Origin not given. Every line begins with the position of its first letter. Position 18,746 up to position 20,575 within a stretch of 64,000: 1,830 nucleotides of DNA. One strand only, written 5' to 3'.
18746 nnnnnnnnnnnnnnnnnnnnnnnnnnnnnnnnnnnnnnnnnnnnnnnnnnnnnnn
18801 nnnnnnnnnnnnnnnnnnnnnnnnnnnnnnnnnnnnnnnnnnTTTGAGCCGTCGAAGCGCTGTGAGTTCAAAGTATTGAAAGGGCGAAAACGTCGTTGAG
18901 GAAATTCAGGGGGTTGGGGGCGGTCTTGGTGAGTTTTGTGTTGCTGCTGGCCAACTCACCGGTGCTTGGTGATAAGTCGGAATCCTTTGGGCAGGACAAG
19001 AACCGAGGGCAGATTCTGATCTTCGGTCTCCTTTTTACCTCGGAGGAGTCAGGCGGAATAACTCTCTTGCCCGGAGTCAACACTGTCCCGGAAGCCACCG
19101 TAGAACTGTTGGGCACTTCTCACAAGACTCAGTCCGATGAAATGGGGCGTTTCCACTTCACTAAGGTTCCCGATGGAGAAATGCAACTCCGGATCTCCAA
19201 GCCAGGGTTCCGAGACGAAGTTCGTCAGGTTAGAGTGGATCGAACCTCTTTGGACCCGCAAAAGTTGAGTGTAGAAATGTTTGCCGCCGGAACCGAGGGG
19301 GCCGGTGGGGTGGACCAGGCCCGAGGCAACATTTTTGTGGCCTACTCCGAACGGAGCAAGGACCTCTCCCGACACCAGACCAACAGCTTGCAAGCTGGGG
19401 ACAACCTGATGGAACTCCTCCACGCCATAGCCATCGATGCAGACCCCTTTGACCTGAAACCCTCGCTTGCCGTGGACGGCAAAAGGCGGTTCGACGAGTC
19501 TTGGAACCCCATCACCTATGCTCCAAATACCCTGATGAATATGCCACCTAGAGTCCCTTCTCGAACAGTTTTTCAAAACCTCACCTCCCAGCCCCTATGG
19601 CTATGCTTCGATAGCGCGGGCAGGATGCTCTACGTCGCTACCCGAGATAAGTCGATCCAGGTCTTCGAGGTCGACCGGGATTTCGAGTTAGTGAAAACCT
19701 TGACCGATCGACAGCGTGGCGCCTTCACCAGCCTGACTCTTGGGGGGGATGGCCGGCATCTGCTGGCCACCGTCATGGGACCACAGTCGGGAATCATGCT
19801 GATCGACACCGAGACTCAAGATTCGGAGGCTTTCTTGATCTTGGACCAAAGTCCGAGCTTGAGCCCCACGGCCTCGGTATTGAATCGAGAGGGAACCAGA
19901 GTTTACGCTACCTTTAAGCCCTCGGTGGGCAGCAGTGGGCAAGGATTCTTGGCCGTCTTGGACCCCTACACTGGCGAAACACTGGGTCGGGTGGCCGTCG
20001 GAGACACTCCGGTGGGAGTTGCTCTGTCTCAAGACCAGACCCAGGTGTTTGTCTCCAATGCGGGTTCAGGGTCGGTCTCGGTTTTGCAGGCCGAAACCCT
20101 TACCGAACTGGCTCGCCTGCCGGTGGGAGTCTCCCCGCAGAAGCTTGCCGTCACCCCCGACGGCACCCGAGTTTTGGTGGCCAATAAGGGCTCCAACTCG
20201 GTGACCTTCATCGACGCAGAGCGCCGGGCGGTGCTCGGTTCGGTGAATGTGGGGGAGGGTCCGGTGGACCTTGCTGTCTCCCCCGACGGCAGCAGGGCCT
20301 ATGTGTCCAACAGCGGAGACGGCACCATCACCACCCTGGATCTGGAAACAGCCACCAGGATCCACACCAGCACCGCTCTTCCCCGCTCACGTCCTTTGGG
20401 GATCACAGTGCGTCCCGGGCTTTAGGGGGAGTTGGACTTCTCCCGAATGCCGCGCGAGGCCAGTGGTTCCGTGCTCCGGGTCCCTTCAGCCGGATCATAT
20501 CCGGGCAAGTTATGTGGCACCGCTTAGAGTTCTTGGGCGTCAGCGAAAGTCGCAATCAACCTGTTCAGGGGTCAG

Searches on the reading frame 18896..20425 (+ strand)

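Call 44: search_protein_families(library=pfam, proteins=[window:18896-20425:+], max_evalue=0.00001)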
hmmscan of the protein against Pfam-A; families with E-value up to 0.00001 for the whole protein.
window:18896-20425:+ (509 aa): 7 families
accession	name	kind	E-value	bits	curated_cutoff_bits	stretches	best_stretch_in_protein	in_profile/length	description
PF10282.15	Lactonase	-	2e-12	47.4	21.7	1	374-440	248-319/344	Lactonase, 7-bladed beta-propeller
PF25174.1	Beta-prop_THOC3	-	2.3e-11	43.7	305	1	375-494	52-169/272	THOC3 beta-propeller domain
PF13620.12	CarboxypepD_reg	-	2.4e-10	41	32.3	1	63-116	13-71/82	Carboxypeptidase regulatory-like domain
PF21783.3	YNCE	-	2.2e-09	37.5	27.1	1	380-465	38-123/339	YNCE-like beta-propeller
PF23414.1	Beta-prop_EML_2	-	2.9e-09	37.1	90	0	236-289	87-139/266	Echinoderm microtubule-associated protein second beta-propeller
PF13715.12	CarbopepD_reg_2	-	5.6e-08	33.1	32.2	1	53-118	3-68/88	CarboxypepD_reg-like domain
PF02239.22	Cytochrom_D1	-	2.1e-06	27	25.5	0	350-409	57-116/368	Cytochrome D1 heme domain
